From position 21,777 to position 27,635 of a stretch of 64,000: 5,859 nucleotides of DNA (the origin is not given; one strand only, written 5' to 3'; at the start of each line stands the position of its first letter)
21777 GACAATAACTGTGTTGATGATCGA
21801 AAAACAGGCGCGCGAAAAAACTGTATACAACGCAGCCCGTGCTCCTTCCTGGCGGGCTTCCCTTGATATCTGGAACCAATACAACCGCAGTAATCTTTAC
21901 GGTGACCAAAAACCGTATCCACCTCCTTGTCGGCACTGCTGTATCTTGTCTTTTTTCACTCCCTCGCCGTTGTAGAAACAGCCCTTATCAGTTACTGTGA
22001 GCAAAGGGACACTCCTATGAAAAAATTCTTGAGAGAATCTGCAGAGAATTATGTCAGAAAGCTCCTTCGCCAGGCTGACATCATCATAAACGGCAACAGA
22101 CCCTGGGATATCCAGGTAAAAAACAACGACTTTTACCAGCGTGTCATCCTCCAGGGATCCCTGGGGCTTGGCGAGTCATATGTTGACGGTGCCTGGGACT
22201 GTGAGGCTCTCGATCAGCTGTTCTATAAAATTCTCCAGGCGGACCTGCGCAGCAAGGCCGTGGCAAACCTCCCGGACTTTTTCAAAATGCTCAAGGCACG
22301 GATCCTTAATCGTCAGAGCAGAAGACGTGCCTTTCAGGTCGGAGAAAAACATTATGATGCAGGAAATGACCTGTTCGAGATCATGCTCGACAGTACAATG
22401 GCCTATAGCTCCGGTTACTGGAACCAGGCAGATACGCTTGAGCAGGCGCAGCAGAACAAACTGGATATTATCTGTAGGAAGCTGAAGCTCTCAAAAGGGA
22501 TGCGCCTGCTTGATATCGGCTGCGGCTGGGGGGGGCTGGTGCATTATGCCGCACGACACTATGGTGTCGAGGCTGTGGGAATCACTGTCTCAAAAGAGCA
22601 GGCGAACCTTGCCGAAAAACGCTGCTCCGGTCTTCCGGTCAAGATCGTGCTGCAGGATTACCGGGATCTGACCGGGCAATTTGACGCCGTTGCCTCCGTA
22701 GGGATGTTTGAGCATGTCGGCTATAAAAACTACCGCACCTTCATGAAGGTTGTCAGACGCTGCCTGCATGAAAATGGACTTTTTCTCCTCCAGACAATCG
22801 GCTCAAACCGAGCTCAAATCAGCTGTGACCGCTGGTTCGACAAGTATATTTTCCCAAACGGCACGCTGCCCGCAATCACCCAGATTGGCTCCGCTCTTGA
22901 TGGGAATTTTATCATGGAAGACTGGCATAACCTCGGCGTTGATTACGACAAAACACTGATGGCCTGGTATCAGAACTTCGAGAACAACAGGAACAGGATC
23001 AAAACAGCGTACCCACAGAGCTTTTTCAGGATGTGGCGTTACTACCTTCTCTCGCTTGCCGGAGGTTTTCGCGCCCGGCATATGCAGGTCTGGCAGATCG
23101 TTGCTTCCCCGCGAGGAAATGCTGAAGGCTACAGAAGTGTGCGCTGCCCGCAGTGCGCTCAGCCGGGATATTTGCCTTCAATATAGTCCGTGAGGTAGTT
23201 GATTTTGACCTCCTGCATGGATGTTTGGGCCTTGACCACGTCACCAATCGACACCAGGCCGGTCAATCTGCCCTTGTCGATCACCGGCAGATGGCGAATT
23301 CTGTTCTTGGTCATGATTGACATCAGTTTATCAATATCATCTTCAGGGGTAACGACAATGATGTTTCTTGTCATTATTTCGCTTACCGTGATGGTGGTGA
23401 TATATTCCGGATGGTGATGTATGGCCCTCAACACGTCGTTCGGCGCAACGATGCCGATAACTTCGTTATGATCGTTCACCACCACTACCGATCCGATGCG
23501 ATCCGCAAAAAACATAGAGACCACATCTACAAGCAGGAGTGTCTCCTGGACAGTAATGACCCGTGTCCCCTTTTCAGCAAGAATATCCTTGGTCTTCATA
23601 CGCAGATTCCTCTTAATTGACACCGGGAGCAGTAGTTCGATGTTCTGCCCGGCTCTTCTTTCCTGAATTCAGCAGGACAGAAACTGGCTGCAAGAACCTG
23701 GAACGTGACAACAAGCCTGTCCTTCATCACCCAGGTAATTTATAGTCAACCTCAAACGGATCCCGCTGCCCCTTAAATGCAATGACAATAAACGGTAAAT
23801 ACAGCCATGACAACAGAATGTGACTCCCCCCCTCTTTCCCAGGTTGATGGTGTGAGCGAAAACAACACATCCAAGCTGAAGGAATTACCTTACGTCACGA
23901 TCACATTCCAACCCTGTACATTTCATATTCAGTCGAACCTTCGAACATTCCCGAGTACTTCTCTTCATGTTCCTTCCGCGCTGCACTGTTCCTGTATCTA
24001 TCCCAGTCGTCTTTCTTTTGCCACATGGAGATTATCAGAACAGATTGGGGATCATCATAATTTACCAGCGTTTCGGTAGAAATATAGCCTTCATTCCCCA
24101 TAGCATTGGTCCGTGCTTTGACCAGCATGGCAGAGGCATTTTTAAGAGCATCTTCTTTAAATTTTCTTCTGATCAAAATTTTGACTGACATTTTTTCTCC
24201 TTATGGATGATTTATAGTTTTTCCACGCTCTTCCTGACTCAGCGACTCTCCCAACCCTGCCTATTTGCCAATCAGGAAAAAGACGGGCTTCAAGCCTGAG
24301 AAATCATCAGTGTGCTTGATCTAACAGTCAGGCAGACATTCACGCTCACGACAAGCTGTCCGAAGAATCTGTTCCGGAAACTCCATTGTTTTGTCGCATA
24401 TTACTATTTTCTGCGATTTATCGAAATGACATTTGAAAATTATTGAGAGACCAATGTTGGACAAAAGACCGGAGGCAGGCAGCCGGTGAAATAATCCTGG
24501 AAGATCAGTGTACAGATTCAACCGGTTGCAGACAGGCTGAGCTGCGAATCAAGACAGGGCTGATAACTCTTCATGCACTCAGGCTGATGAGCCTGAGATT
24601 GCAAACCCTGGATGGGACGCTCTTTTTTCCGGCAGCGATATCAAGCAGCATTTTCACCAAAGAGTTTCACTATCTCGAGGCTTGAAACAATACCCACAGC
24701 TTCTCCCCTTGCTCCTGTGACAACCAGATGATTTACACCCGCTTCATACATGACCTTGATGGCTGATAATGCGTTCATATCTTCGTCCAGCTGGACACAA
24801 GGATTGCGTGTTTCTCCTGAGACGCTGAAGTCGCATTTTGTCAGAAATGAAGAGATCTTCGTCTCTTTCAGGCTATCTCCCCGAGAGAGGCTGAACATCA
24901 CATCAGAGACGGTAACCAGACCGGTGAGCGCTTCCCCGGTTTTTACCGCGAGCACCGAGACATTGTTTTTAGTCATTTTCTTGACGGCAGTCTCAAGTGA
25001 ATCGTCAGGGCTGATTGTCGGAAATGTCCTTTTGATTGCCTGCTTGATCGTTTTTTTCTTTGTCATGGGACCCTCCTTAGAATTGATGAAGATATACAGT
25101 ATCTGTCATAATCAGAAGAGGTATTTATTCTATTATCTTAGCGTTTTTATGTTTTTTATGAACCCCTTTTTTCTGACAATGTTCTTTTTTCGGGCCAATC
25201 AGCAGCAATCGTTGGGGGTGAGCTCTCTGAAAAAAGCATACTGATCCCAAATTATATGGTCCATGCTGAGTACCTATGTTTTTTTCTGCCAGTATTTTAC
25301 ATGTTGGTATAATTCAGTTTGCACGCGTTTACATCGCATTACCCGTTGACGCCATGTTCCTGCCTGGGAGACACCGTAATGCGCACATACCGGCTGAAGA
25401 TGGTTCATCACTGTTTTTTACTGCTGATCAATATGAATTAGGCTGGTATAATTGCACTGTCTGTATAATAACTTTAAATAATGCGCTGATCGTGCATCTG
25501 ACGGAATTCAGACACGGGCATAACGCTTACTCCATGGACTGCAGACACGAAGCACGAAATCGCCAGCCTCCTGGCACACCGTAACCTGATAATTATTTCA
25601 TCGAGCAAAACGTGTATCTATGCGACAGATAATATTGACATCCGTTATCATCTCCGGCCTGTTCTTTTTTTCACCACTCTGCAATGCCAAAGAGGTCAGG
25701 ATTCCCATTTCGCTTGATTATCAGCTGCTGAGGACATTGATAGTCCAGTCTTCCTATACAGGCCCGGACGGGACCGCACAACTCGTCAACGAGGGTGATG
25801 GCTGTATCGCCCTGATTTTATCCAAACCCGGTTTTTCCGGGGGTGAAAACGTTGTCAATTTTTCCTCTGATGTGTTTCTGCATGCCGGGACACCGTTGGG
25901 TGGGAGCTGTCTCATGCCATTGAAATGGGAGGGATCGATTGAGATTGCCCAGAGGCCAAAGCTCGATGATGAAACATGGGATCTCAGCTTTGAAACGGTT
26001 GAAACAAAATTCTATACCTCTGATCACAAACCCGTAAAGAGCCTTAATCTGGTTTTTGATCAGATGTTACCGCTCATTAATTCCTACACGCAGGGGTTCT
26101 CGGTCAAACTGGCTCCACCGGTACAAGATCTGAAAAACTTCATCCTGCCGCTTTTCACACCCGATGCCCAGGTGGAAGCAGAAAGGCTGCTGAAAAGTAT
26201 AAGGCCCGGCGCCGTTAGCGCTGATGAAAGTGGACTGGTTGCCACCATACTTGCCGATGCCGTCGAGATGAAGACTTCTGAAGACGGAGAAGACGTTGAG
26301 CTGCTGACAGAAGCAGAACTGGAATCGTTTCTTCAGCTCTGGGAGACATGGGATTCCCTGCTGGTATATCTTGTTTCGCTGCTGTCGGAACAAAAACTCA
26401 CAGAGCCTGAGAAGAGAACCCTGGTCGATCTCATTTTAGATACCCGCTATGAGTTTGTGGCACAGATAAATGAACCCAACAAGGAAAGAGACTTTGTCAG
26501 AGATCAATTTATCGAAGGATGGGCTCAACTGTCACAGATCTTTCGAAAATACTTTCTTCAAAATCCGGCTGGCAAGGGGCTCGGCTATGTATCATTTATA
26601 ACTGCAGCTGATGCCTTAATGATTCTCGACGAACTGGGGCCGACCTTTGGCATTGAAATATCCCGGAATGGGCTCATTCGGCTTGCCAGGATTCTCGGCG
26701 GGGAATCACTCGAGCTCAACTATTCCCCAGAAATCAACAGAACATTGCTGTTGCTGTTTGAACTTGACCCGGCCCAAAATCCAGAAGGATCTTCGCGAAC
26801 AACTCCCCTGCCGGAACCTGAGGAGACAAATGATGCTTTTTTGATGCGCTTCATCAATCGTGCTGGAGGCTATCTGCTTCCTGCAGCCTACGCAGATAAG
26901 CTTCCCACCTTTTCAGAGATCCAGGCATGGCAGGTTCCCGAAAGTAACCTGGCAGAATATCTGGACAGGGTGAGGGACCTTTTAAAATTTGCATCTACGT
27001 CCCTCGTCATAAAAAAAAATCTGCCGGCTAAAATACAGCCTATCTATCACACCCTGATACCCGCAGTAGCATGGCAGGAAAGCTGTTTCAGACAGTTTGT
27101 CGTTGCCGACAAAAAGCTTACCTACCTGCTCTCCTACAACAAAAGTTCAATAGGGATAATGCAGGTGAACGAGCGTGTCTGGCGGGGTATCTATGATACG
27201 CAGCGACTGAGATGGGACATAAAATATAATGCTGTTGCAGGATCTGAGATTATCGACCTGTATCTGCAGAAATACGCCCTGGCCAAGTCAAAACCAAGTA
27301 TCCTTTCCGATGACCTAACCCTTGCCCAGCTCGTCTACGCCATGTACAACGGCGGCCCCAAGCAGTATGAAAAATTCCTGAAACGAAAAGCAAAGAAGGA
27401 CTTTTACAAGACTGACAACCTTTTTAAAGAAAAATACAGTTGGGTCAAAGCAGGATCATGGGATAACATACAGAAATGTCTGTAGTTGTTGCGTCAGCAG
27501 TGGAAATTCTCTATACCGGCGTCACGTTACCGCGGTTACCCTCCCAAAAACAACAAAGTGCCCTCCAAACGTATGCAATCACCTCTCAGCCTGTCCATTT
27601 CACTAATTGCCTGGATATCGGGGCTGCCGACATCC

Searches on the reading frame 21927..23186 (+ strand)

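Call 7: search_protein_families(library=pfam, proteins=[window:21927-23186:+], max_evalue=0.001)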
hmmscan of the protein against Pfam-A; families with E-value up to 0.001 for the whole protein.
window:21927-23186:+ (419 aa): 9 families
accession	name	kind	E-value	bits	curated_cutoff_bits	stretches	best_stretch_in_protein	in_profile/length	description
PF02353.26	CMAS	-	2.1e-87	293.4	27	1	131-391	2-273/273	Mycolic acid cyclopropane synthetase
PF13649.12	Methyltransf_25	-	3.7e-15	56.8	27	1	195-284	2-97/97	Methyltransferase domain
PF08241.18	Methyltransf_11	-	8.6e-14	52.4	21.2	1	195-287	1-94/95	Methyltransferase domain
PF13489.12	Methyltransf_23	-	1.8e-11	44.5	27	1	186-312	17-139/164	Methyltransferase domain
PF08242.18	Methyltransf_12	-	2.4e-11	44.7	30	1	195-286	1-98/98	Methyltransferase domain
PF13847.12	Methyltransf_31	-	1.3e-08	35.1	27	1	189-296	2-117/145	Methyltransferase domain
PF08123.19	DOT1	-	8.6e-05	22.6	23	1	178-232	30-85/205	Histone methylation protein DOT1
PF07021.18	MetW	-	0.00049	20.2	21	1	188-235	11-56/193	Methionine biosynthesis protein MetW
PF01728.25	FtsJ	-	0.00053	20.4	24.1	0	178-230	8-59/181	FtsJ-like methyltransferase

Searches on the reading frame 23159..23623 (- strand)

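Call 7: search_protein_families(library=pfam, proteins=[window:23159-23623:-], max_evalue=0.001)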
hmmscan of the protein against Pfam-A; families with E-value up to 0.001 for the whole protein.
window:23159-23623:- (154 aa): 1 family
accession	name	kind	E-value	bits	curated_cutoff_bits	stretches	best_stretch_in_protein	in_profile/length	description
PF00571.33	CBS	-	6.1e-24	84.5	24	2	80-133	1-55/57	CBS domain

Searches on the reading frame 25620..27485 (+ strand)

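Call 7: search_protein_families(library=pfam, proteins=[window:25620-27485:+], max_evalue=0.001)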
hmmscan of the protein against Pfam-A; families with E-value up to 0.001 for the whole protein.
window:25620-27485:+ (621 aa): 1 family
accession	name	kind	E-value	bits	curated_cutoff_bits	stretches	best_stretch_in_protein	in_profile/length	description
PF01464.25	SLT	-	2.1e-05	24.5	21.3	1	476-596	13-114/117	Transglycosylase SLT domain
